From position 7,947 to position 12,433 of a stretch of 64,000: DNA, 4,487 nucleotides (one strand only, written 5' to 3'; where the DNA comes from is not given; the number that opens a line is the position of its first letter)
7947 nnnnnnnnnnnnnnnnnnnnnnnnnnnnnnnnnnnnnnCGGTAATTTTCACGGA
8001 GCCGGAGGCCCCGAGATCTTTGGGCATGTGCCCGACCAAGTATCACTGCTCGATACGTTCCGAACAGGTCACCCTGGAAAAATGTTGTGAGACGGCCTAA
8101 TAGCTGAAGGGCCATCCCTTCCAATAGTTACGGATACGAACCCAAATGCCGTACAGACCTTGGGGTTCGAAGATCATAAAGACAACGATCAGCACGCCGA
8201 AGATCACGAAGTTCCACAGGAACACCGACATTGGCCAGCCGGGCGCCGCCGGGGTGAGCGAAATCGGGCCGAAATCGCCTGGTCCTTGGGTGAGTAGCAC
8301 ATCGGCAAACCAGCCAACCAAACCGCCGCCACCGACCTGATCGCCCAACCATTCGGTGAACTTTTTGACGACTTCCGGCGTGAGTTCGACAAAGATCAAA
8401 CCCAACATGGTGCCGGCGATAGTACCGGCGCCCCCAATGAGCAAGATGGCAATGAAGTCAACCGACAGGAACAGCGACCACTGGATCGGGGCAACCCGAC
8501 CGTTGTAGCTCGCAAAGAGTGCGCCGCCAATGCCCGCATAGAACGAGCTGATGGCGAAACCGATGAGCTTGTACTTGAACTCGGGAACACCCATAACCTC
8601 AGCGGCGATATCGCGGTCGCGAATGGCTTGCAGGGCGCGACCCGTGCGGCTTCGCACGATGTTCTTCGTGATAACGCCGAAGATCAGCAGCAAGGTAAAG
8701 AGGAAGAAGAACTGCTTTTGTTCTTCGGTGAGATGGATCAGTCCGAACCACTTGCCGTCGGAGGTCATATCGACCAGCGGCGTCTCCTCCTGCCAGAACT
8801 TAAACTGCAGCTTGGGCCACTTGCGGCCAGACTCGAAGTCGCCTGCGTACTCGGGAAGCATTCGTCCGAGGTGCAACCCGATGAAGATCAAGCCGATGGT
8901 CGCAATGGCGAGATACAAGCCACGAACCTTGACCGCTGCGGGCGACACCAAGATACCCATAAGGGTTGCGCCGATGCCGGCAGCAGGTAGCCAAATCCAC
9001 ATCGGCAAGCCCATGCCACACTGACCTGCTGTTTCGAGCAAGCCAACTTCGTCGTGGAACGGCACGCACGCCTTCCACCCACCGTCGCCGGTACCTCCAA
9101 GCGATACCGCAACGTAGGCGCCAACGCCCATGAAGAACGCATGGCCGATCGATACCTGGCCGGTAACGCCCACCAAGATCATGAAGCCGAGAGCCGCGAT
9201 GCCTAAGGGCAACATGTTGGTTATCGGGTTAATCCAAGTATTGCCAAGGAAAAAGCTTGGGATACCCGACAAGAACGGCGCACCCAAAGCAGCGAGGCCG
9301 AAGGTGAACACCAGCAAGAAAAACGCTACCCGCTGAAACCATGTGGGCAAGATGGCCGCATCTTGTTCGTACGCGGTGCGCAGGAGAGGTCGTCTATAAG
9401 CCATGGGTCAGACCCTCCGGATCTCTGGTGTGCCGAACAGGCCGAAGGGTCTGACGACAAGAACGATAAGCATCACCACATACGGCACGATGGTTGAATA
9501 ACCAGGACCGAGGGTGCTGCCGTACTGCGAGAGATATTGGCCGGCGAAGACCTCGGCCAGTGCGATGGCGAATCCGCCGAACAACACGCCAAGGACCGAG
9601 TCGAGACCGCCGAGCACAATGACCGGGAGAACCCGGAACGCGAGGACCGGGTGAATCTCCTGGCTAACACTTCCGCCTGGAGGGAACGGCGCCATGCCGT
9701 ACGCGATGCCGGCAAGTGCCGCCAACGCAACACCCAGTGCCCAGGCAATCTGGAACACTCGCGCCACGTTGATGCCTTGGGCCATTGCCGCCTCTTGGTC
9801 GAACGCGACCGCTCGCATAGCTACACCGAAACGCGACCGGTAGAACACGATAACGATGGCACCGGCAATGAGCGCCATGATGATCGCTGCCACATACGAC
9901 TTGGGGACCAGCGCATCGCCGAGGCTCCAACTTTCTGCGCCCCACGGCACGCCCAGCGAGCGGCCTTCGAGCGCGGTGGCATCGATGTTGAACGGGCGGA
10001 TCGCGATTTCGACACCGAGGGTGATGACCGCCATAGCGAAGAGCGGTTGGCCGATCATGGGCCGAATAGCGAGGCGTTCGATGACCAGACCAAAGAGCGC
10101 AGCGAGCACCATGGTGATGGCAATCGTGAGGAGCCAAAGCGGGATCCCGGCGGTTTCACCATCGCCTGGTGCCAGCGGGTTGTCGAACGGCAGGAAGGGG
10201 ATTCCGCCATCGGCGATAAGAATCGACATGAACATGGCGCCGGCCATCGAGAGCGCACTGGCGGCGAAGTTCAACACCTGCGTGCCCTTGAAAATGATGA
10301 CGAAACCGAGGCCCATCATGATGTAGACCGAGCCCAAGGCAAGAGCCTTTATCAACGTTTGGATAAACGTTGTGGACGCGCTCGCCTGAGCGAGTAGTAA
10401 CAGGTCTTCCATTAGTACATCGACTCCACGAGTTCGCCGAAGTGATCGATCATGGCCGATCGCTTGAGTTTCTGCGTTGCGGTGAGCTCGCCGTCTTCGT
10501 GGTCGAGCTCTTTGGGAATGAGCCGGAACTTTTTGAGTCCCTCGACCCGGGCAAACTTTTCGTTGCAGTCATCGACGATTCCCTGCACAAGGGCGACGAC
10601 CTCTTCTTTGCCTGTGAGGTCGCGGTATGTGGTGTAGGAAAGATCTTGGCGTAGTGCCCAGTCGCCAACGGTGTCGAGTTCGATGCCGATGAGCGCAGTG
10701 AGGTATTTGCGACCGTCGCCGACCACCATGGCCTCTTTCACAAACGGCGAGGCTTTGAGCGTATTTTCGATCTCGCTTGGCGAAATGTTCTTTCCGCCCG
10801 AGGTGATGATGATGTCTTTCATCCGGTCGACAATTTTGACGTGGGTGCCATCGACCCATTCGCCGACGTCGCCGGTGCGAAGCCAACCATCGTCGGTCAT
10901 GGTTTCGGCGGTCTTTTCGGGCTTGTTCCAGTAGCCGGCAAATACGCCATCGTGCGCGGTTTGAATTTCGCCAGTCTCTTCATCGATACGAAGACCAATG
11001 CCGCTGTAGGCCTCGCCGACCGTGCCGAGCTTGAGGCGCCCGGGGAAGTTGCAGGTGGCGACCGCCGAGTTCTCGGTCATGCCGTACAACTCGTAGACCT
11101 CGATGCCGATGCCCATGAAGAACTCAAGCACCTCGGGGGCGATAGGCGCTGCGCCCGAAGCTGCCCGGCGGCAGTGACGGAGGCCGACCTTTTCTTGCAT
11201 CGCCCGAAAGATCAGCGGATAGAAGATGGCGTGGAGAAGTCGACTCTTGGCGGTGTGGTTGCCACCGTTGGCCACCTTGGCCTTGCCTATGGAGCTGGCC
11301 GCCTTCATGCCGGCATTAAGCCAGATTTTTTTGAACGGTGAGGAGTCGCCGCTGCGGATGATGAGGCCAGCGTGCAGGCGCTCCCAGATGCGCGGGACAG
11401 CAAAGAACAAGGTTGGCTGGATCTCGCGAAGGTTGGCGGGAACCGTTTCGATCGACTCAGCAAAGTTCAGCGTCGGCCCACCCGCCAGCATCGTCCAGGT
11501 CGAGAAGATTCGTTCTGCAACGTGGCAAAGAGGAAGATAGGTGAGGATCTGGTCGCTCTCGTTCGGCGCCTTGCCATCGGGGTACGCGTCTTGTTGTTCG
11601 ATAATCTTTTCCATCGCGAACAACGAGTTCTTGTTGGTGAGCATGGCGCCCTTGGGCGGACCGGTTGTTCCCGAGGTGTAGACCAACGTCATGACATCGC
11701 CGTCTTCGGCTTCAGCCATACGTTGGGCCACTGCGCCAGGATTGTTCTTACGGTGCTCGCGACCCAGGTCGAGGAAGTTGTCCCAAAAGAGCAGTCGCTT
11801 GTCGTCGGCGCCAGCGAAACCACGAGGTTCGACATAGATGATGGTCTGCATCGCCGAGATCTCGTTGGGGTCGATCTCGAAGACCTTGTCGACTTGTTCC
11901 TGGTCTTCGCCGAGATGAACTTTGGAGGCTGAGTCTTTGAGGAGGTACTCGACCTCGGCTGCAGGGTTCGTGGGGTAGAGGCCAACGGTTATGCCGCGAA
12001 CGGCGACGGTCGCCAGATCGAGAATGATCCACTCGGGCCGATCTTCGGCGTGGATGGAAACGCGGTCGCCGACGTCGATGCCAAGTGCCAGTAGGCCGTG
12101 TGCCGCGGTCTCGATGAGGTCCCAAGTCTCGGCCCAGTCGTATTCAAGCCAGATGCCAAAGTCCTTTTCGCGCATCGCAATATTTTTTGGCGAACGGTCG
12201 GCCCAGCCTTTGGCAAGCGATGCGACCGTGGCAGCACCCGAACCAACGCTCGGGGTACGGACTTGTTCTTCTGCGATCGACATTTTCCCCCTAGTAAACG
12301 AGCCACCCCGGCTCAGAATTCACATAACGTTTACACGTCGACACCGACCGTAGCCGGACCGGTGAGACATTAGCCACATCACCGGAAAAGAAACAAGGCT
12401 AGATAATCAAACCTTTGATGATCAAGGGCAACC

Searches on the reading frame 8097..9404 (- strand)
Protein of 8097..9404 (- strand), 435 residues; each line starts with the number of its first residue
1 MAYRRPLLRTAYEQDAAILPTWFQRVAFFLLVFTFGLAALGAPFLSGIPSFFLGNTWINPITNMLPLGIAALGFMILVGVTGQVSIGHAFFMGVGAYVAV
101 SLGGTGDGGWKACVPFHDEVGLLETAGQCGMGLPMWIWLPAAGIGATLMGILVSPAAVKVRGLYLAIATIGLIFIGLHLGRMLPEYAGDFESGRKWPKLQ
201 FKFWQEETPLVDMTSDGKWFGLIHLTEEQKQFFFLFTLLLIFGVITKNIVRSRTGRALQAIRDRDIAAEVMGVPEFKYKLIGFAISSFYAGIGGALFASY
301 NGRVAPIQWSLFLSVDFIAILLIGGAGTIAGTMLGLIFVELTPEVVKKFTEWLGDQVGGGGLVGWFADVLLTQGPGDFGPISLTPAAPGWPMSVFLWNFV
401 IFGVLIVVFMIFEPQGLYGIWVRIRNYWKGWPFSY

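Call 74: search_protein_families(library=pfam, proteins=[window:8097-9404:-], max_evalue=0.00001)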
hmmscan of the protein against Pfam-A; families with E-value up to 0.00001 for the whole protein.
window:8097-9404:- (435 aa): 1 family
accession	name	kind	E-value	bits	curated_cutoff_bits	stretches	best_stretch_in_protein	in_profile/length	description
PF02653.21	BPD_transp_2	-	1.5e-33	116.6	26.8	1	61-352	6-252/269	Branched-chain amino acid transport system / permease component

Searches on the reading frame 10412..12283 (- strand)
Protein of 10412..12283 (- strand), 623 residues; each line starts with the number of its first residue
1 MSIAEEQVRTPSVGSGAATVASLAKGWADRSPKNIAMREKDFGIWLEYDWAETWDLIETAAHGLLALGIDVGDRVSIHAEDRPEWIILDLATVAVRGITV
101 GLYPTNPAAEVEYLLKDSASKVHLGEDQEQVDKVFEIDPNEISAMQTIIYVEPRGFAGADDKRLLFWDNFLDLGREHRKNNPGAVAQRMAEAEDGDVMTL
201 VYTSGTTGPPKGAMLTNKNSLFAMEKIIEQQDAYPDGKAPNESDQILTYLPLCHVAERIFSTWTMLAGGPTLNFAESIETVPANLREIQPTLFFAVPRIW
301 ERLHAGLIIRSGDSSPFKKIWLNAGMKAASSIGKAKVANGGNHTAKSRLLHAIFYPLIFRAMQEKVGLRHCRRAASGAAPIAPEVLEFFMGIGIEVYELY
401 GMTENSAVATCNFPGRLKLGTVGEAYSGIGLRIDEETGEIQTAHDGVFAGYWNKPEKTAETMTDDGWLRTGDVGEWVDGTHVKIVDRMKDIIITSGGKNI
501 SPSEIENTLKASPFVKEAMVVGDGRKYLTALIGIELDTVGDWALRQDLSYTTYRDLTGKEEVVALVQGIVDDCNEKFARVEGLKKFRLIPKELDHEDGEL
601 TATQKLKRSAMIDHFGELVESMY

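Call 60: search_protein_families(library=padloc, proteins=[window:10412-12283:-], max_evalue=0.00001)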
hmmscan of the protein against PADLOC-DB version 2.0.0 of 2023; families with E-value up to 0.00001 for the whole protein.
window:10412-12283:- (623 aa): 0 families

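Call 74: search_protein_families(library=pfam, proteins=[window:10412-12283:-], max_evalue=0.00001)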
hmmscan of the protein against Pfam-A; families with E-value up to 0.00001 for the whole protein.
window:10412-12283:- (623 aa): 2 families
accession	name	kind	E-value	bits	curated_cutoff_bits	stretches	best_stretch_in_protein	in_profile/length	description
PF00501.34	AMP-binding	-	5.7e-63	213.4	29.9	1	27-452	4-384/384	AMP-binding enzyme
PF23562.2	AMP-binding_C_3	-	4.9e-12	46.8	20.8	1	490-623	2-120/124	AMP-binding enzyme C-terminal domain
